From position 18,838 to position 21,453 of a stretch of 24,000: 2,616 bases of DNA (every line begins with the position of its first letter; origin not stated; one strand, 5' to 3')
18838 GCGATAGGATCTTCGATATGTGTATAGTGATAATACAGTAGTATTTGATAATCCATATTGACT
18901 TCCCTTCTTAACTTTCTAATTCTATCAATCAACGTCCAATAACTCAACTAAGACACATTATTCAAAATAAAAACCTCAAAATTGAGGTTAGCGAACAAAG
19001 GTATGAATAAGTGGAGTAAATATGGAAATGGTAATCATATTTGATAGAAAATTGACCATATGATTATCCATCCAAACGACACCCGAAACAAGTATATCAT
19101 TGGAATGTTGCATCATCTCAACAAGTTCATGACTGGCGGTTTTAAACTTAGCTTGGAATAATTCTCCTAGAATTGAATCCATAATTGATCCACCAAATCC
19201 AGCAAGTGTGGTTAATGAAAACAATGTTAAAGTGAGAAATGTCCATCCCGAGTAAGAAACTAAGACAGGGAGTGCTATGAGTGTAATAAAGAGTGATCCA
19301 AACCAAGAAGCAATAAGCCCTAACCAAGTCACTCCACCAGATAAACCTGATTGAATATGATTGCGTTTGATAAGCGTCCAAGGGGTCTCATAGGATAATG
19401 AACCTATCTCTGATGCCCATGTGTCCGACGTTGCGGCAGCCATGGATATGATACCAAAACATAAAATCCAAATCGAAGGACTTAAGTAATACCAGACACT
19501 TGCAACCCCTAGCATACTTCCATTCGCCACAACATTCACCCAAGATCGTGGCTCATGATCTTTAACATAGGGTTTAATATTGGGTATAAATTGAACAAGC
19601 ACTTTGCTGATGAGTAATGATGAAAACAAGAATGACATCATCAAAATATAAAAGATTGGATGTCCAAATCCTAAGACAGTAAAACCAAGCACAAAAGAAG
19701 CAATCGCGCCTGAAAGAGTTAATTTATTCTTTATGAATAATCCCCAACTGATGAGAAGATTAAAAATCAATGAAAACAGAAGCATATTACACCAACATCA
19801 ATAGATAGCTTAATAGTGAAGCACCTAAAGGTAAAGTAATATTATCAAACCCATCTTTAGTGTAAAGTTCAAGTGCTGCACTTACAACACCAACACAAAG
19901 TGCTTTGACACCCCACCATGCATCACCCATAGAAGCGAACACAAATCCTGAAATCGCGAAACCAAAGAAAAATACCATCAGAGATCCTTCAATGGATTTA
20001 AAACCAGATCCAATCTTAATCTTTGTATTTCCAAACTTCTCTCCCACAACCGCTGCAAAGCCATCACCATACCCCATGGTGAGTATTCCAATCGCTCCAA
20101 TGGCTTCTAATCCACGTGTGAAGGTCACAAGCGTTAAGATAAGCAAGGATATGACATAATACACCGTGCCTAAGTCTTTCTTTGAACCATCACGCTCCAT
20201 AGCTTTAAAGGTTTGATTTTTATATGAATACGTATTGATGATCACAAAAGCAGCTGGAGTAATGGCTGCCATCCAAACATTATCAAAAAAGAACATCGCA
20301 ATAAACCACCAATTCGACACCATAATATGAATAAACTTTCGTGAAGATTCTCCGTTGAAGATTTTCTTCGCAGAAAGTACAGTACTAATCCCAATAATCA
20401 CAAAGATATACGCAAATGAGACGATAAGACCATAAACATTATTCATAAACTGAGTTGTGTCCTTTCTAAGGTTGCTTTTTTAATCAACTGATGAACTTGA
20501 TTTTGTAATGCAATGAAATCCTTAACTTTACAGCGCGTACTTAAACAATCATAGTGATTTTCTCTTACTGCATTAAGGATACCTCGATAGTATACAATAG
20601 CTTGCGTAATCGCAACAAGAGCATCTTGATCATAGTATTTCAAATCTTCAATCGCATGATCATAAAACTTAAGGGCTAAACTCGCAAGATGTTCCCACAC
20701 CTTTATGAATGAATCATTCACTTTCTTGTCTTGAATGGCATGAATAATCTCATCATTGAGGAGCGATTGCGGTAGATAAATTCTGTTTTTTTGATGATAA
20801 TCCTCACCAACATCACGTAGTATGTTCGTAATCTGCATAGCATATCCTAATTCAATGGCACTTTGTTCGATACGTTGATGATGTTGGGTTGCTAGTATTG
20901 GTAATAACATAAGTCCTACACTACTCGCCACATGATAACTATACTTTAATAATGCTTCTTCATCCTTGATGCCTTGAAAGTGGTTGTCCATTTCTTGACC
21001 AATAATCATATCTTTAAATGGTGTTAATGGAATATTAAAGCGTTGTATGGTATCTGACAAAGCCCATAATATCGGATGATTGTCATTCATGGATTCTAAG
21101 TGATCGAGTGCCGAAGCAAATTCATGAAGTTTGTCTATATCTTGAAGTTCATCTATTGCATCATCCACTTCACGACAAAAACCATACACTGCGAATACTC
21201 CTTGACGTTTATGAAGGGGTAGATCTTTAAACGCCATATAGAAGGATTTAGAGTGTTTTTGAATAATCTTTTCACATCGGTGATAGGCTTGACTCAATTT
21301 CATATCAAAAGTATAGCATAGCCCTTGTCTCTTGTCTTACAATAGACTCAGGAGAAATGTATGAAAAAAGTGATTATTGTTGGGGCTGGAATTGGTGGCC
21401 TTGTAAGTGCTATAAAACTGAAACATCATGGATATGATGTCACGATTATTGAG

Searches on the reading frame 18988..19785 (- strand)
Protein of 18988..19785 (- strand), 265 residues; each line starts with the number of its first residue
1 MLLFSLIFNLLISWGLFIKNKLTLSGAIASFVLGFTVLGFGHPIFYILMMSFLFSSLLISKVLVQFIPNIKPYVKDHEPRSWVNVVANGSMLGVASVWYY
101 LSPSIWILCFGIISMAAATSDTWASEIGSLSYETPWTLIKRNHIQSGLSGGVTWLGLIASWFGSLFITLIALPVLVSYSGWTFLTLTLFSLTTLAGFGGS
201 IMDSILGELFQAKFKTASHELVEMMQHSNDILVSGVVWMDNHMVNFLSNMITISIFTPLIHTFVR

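Call 10: search_protein_families(library=pfam, proteins=[window:18988-19785:-], max_evalue=0.001)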
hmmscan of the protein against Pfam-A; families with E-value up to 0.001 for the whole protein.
window:18988-19785:- (265 aa): 1 family
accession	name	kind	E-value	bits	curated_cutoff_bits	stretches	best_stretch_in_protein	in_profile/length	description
PF01940.21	DUF92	-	1.7e-51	175.4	27.5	1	10-252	4-250/251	Integral membrane protein DUF92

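Call 30: search_protein_families(library=ncbifam, proteins=[window:18988-19785:-], max_evalue=0.001)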
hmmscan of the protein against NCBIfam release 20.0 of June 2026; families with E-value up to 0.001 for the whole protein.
window:18988-19785:- (265 aa): 1 family
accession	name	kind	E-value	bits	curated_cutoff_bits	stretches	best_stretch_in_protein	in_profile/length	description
TIGR00297.1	TIGR00297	hypoth_equivalog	2.2e-23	83.2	205.85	1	3-223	5-219/237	TIGR00297 family protein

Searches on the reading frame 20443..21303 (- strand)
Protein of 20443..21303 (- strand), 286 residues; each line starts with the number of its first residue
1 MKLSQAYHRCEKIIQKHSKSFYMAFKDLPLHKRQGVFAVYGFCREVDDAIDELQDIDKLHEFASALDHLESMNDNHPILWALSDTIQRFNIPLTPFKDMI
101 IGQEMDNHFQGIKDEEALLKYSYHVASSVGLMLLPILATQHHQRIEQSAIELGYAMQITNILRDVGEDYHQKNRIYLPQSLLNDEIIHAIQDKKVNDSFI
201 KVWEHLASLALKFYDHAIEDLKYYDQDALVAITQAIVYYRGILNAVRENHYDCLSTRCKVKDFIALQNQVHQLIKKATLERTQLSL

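Call 10: search_protein_families(library=pfam, proteins=[window:20443-21303:-], max_evalue=0.001)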
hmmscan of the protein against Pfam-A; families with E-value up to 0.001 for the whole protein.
window:20443-21303:- (286 aa): 1 family
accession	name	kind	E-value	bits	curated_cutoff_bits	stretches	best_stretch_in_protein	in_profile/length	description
PF00494.24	SQS_PSY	-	1.5e-61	208.9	26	1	15-261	2-260/263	Squalene/phytoene synthase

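Call 30: search_protein_families(library=ncbifam, proteins=[window:20443-21303:-], max_evalue=0.001)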
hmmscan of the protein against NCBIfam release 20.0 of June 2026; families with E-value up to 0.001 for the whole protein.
window:20443-21303:- (286 aa): 6 families
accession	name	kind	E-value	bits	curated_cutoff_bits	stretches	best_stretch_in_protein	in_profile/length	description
TIGR03465.1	HpnD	equivalog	3.8e-49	167.1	278.6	1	15-263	3-255/267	presqualene diphosphate synthase HpnD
NF045686.1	PhytoSynCyanob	equivalog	6e-49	166.8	550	1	3-266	17-297/310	15-cis-phytoene synthase CrtB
NF045921.1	PhytnSynCrtBRhod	equivalog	6.4e-37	127.6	500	1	6-263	6-266/307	15-cis-phytoene synthase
TIGR03464.1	HpnC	equivalog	2.6e-33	115.7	250.45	1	17-264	5-257/267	squalene synthase HpnC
NF042419.1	Phyto_syn_CrtB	equivalog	2.1e-23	83.3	480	1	11-251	8-261/306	15-cis-phytoene synthase CrtB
TIGR01559.1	squal_synth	equivalog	2.7e-08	33.4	286.75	1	7-226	3-246/337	squalene synthase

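Call 86: find_homologous_proteins(query=window:20443-21303:-, max_evalue=1e-20)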
Query window:20443-21303:- (286 aa): 1111 proteins with E <= 1e-20 among 2324 candidates; the best 120 are listed.
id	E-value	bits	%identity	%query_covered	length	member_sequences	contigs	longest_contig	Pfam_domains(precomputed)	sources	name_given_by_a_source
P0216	3.5e-186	635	99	100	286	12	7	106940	PF00494.25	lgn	-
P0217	2.2e-157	540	83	100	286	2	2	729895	PF00494.25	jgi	jgi:15-cis-phytoene synthase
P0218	4.3e-141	487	76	100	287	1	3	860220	PF00494.25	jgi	jgi:15-cis-phytoene synthase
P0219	5.2e-138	477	76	99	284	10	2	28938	PF00494.25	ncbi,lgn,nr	ncbi:MAG: phytoene/squalene synthase family protein [Erysipelotrichaceae bacterium]|nr:phytoene/squa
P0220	8.9e-137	473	75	99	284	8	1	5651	PF00494.25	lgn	-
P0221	8.4e-136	470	75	99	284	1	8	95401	PF00494.25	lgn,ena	-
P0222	2.1e-135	468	74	99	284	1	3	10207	PF00494.25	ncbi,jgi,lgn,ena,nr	ncbi:MAG: phytoene/squalene synthase family protein [Erysipelothrix sp.]|jgi:phytoene synthase|nr:ph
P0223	4.2e-135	467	74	99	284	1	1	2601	PF00494.25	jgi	-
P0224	4.4e-135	467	74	99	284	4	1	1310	PF00494.25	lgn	-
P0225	5.5e-135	467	74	99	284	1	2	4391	PF00494.25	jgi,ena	-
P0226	8.6e-135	466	74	99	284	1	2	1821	PF00494.25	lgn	-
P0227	1.9e-132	459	71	99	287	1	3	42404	PF00494.25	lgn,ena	-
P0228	2.7e-129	448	70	99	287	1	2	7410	PF00494.25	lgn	-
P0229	9.4e-129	447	71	99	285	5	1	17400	PF00494.25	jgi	jgi:15-cis-phytoene synthase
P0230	1.5e-128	446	74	92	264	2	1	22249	PF00494.25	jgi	jgi:phytoene synthase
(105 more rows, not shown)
